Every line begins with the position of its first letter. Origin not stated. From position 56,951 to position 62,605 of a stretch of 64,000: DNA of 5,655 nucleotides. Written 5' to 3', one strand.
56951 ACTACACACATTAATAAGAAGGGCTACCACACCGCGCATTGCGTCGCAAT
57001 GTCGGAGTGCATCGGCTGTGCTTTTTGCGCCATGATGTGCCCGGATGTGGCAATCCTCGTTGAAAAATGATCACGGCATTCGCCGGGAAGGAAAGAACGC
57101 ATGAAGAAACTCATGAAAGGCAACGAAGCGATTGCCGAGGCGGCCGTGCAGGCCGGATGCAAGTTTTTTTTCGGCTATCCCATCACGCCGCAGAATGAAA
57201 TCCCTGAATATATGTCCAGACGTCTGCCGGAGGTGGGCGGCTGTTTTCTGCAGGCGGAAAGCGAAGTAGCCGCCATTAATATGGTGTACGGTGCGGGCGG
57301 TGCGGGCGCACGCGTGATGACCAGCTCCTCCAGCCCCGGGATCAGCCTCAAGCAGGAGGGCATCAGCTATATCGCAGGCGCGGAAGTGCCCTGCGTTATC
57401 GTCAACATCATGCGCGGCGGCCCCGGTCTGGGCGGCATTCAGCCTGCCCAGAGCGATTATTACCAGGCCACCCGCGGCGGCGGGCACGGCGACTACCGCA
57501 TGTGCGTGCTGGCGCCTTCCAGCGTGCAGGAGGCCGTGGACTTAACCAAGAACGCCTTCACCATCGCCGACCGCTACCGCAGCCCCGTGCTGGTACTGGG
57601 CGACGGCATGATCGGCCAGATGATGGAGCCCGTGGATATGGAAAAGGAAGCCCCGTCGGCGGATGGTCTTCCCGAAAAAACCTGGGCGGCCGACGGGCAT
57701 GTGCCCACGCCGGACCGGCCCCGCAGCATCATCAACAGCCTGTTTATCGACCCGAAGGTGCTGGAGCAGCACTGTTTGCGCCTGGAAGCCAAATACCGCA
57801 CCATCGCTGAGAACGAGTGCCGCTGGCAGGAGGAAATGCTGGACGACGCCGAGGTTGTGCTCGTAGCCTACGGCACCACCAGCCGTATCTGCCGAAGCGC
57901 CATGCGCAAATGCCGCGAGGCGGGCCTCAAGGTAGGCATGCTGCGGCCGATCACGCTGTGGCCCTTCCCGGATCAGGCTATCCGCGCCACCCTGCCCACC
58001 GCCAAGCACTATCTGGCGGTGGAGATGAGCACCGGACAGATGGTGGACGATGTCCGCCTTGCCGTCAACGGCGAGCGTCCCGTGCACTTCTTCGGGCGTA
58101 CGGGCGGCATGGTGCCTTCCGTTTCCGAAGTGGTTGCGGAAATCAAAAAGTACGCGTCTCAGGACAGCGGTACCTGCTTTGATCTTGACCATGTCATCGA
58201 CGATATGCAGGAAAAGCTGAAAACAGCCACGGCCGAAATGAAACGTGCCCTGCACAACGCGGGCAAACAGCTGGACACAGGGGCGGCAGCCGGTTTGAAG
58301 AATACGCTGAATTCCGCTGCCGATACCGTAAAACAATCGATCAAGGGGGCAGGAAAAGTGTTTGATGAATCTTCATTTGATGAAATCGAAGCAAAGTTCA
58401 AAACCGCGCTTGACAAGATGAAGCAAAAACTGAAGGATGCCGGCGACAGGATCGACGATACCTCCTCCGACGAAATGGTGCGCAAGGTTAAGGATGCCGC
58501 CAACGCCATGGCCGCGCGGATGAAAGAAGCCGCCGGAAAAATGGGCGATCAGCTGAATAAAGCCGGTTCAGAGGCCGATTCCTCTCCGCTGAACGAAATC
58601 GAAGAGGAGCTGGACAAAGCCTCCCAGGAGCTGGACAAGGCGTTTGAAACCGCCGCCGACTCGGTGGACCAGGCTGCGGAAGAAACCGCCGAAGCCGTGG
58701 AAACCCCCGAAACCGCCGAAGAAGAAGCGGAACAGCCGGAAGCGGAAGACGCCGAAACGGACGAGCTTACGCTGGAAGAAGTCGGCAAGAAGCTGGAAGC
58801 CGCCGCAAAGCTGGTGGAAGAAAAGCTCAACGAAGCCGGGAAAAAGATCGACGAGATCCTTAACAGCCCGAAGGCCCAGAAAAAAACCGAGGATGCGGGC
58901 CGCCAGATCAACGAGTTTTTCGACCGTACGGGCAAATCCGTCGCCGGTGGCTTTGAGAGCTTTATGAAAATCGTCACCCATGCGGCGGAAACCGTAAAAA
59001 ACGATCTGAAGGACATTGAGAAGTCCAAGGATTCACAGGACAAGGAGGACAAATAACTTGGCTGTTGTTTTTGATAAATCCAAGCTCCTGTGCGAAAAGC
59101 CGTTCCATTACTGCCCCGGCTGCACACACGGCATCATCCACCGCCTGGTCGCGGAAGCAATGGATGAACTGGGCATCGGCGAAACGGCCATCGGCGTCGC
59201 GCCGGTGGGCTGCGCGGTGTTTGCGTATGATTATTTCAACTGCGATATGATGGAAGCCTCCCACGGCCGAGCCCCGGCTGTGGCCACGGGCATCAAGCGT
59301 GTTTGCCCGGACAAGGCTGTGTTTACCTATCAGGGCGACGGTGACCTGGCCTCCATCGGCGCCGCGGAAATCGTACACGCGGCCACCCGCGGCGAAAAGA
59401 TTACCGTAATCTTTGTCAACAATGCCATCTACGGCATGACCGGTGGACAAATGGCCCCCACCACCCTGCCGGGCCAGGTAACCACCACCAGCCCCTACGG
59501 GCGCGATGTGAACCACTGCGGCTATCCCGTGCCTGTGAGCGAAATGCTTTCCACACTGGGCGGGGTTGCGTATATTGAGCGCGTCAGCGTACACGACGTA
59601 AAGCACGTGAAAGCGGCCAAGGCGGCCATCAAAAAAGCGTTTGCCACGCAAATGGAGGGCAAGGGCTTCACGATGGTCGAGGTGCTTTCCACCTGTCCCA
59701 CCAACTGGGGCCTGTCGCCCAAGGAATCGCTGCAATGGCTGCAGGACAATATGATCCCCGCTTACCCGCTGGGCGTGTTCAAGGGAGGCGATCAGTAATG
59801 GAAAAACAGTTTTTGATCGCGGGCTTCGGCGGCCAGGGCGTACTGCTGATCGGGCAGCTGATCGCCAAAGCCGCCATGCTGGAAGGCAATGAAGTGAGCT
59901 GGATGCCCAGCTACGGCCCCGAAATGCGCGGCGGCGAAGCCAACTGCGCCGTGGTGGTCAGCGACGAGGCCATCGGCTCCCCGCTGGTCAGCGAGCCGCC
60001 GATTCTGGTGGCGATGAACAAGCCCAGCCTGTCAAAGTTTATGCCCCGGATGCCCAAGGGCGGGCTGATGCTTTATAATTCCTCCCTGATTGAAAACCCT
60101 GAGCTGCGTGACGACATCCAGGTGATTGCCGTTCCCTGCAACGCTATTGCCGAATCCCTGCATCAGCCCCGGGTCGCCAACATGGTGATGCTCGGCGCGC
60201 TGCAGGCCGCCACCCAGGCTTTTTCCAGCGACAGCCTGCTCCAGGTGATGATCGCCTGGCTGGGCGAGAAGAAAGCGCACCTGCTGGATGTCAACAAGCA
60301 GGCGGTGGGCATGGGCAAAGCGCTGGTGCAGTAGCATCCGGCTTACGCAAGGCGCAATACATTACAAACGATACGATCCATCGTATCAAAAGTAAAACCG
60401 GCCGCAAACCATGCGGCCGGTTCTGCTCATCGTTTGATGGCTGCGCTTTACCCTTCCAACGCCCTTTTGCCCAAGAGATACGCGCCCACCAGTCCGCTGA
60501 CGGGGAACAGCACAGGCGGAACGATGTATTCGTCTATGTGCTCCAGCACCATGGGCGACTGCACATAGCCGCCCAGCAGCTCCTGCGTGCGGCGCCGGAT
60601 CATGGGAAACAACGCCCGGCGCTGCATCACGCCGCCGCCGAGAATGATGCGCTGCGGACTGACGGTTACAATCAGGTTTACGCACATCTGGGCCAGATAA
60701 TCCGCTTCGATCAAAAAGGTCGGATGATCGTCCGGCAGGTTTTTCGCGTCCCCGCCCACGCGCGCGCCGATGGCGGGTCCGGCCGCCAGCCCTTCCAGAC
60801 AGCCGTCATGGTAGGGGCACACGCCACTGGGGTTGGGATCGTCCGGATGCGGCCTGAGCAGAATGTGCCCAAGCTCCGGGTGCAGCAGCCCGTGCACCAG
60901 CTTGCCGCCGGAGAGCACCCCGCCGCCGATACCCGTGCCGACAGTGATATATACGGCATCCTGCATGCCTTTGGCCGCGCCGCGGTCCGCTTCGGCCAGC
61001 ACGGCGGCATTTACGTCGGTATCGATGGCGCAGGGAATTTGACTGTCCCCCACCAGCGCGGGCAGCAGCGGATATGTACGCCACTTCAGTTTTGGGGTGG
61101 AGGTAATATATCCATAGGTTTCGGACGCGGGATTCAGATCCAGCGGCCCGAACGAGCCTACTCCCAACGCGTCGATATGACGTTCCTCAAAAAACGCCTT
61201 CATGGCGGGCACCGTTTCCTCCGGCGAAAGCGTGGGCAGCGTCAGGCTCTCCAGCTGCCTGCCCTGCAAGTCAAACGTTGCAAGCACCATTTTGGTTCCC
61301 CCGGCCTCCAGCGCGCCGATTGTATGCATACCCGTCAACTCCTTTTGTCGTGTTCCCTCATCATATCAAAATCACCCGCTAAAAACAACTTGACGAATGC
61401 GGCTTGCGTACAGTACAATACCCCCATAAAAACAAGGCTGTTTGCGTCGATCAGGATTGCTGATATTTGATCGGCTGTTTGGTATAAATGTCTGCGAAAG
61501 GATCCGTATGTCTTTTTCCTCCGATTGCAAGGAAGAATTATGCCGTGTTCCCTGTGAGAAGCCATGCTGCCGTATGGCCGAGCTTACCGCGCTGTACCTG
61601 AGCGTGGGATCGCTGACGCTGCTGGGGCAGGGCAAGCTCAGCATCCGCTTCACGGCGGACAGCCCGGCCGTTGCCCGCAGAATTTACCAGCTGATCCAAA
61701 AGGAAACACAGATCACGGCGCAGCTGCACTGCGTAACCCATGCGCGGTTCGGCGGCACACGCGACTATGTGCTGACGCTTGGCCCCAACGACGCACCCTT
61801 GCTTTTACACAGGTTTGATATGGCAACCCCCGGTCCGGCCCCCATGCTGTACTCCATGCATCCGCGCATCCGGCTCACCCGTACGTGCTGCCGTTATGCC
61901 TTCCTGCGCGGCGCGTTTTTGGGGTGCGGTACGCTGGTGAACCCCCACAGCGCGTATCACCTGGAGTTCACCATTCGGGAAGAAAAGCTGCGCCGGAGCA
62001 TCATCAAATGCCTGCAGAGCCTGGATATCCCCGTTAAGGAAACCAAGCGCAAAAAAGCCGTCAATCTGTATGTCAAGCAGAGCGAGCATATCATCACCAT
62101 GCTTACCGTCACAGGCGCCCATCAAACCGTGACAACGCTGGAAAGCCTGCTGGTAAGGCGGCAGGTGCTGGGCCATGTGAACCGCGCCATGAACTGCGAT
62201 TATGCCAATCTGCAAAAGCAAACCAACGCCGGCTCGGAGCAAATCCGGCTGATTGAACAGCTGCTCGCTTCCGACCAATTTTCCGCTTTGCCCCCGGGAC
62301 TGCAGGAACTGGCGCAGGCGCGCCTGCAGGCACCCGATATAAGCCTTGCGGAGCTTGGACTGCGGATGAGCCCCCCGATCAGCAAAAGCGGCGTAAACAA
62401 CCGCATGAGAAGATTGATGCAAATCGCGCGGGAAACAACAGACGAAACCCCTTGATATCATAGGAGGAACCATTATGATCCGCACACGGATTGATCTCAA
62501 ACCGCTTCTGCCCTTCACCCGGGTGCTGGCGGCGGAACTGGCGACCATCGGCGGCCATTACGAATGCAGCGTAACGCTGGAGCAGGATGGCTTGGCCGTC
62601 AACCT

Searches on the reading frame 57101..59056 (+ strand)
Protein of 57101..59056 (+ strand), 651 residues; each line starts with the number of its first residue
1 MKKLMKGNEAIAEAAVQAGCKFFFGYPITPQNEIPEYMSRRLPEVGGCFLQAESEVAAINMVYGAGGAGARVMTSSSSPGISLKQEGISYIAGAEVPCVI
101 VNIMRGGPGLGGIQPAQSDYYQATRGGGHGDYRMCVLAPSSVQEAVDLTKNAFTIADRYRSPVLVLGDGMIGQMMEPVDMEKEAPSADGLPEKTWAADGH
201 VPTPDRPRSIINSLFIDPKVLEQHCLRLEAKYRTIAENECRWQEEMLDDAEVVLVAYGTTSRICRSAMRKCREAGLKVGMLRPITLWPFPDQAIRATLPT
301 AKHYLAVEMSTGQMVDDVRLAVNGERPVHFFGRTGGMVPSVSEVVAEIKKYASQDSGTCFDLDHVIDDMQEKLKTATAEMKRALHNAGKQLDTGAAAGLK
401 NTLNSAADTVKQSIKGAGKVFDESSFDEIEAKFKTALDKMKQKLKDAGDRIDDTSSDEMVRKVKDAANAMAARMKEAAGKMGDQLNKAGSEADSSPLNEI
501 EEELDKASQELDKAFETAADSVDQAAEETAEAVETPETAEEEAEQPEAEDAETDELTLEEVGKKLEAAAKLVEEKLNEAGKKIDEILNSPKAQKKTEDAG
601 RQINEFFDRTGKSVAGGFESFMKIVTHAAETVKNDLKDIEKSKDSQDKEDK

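Call 53: search_protein_families(library=pfam, proteins=[window:57101-59056:+], max_evalue=0.001)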
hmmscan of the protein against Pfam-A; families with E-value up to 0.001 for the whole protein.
window:57101-59056:+ (651 aa): 5 families
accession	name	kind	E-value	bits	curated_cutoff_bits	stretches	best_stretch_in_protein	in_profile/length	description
PF01855.24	POR_N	-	4.4e-51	174.3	27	1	13-190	1-177/231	Pyruvate flavodoxin/ferredoxin oxidoreductase, thiamine diP-bdg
PF17147.9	PFOR_II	-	2.5e-23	82.8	27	1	250-344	1-102/102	Pyruvate:ferredoxin oxidoreductase core domain II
PF04513.17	Baculo_PEP_C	-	1.1e-06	29.3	38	0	342-416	19-89/140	Baculovirus polyhedron envelope protein, PEP, C terminus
PF07464.16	ApoLp-III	-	1.2e-05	25.9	36.3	0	444-531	4-90/146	Apolipophorin-III precursor (apoLp-III)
PF02780.25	Transketolase_C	-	4.6e-05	23.8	25.9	1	249-308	9-68/124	Transketolase, C-terminal domain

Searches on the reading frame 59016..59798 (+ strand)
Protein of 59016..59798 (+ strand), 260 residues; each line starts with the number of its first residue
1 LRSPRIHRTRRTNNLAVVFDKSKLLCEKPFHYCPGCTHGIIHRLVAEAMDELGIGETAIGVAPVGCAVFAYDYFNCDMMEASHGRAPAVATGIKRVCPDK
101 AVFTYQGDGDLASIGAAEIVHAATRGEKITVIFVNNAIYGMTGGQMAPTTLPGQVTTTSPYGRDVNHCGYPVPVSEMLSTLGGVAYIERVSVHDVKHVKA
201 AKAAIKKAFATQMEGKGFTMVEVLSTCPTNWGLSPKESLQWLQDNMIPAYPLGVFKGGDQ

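Call 53: search_protein_families(library=pfam, proteins=[window:59016-59798:+], max_evalue=0.001)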
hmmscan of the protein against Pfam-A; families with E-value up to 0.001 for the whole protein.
window:59016-59798:+ (260 aa): 1 family
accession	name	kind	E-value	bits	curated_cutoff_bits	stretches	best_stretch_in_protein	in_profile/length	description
PF02775.26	TPP_enzyme_C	-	3.4e-22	79.3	21.9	1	71-223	19-151/151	Thiamine pyrophosphate enzyme, C-terminal TPP binding domain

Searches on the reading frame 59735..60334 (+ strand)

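Call 53: search_protein_families(library=pfam, proteins=[window:59735-60334:+], max_evalue=0.001)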
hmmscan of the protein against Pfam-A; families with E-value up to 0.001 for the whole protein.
window:59735-60334:+ (199 aa): 1 family
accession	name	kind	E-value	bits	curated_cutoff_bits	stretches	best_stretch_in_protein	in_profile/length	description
PF01558.24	POR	-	3.2e-40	138.5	27.4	1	32-194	1-171/173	Pyruvate ferredoxin/flavodoxin oxidoreductase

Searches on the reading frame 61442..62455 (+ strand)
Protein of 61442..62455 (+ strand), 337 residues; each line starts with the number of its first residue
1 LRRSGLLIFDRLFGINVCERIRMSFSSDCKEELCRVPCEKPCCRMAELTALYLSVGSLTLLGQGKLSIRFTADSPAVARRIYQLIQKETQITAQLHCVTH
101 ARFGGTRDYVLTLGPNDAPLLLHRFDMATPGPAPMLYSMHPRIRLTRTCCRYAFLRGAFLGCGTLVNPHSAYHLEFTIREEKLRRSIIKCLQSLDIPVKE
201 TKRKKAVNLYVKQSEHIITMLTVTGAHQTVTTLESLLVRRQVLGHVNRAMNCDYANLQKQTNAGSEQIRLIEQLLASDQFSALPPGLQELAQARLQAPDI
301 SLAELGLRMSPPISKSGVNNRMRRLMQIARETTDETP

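Call 53: search_protein_families(library=pfam, proteins=[window:61442-62455:+], max_evalue=0.001)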
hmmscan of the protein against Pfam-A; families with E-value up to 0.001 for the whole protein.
window:61442-62455:+ (337 aa): 3 families
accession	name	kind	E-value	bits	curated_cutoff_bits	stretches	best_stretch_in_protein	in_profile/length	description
PF02650.20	HTH_WhiA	-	1.7e-28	99.3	27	1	246-329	1-84/84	WhiA C-terminal HTH domain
PF14527.11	LAGLIDADG_WhiA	-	1.3e-21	77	23.2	1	153-241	3-91/93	WhiA LAGLIDADG-like domain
PF10298.14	WhiA_N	-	3.8e-14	52.9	23.4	1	41-117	1-76/86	WhiA N-terminal LAGLIDADG-like domain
